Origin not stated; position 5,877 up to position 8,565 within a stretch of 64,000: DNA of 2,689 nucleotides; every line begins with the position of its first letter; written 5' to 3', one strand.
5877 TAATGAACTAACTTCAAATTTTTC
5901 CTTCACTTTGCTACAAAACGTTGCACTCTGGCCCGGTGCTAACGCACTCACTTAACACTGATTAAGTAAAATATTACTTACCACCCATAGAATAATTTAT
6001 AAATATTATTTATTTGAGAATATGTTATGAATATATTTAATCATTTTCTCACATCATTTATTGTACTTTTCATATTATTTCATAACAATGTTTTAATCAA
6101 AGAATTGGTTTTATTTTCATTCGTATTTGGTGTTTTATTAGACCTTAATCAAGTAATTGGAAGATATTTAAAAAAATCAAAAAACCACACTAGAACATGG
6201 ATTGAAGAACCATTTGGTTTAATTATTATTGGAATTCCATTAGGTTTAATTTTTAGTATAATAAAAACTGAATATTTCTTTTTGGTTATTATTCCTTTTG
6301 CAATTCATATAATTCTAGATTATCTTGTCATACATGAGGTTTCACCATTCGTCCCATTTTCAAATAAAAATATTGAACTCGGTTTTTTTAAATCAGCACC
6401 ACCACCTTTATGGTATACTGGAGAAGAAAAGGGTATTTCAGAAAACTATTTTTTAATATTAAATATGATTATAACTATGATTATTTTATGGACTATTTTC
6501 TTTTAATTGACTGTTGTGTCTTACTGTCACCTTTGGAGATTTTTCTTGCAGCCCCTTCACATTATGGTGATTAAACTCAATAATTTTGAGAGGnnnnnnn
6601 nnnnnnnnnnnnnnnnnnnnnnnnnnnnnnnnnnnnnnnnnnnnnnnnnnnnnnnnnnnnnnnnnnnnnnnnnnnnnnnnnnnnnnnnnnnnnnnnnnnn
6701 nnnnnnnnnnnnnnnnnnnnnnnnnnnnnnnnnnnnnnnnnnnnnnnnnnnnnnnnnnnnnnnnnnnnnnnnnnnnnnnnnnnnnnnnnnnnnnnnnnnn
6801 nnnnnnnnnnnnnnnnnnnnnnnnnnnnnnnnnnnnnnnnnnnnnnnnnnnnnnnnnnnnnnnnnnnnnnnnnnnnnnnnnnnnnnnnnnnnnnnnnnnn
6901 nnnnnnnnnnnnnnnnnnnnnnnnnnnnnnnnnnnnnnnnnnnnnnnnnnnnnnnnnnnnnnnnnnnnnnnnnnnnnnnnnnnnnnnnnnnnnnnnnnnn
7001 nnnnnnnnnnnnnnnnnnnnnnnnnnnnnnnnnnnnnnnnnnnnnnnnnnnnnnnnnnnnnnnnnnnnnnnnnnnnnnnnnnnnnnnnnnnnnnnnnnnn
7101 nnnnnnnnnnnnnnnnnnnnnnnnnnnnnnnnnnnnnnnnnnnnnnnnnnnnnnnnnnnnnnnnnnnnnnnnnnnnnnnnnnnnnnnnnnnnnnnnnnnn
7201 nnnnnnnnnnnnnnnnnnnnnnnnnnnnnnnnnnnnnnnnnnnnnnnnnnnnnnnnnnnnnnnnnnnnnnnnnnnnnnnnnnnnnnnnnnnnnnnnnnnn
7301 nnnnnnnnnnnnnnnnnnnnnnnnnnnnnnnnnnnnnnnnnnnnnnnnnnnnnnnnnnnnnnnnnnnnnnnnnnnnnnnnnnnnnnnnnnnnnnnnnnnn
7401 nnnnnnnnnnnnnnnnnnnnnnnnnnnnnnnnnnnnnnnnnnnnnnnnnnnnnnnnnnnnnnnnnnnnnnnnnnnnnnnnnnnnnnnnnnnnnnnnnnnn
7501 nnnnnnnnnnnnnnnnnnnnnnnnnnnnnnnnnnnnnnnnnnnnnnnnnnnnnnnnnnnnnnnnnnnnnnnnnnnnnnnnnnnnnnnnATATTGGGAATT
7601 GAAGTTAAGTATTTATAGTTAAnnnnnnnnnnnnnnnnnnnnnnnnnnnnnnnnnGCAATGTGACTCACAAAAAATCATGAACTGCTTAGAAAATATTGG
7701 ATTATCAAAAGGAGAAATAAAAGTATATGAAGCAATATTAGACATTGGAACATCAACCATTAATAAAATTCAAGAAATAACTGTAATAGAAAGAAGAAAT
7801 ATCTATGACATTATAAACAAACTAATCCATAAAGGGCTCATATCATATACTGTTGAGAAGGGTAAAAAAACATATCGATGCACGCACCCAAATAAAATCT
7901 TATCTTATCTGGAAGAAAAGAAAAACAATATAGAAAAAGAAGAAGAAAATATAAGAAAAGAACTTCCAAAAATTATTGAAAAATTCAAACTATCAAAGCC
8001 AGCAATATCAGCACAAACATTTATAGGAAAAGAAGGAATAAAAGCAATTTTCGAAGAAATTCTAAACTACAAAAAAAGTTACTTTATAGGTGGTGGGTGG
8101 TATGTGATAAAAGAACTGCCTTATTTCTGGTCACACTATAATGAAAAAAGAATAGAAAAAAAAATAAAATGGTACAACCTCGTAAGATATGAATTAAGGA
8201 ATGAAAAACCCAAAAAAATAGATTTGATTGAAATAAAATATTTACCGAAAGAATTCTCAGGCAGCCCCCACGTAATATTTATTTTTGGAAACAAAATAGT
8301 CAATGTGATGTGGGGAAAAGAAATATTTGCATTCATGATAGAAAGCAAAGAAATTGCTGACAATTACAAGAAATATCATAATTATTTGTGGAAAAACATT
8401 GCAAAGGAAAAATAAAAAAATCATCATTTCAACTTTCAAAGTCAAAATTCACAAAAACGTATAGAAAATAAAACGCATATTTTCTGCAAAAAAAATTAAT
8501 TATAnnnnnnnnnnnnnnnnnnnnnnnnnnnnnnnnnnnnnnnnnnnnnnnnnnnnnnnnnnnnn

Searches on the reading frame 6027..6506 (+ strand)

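Call 49: search_protein_families(library=pfam, proteins=[window:6027-6506:+], max_evalue=0.01)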
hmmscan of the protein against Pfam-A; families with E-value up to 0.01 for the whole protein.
window:6027-6506:+ (159 aa): 1 family
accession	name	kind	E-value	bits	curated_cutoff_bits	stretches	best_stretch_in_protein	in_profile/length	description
PF04307.19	YdjM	-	3.6e-06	27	29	1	1-148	1-166/176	YdjM inner membrane protein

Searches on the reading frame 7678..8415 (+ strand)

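Call 49: search_protein_families(library=pfam, proteins=[window:7678-8415:+], max_evalue=0.01)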
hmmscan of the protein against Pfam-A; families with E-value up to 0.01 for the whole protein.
window:7678-8415:+ (245 aa): 1 family
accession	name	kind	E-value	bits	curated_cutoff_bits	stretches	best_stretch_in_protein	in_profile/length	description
PF01978.25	TrmB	-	3.4e-13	49.7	25.6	1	4-71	1-67/68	Sugar-specific transcriptional regulator TrmB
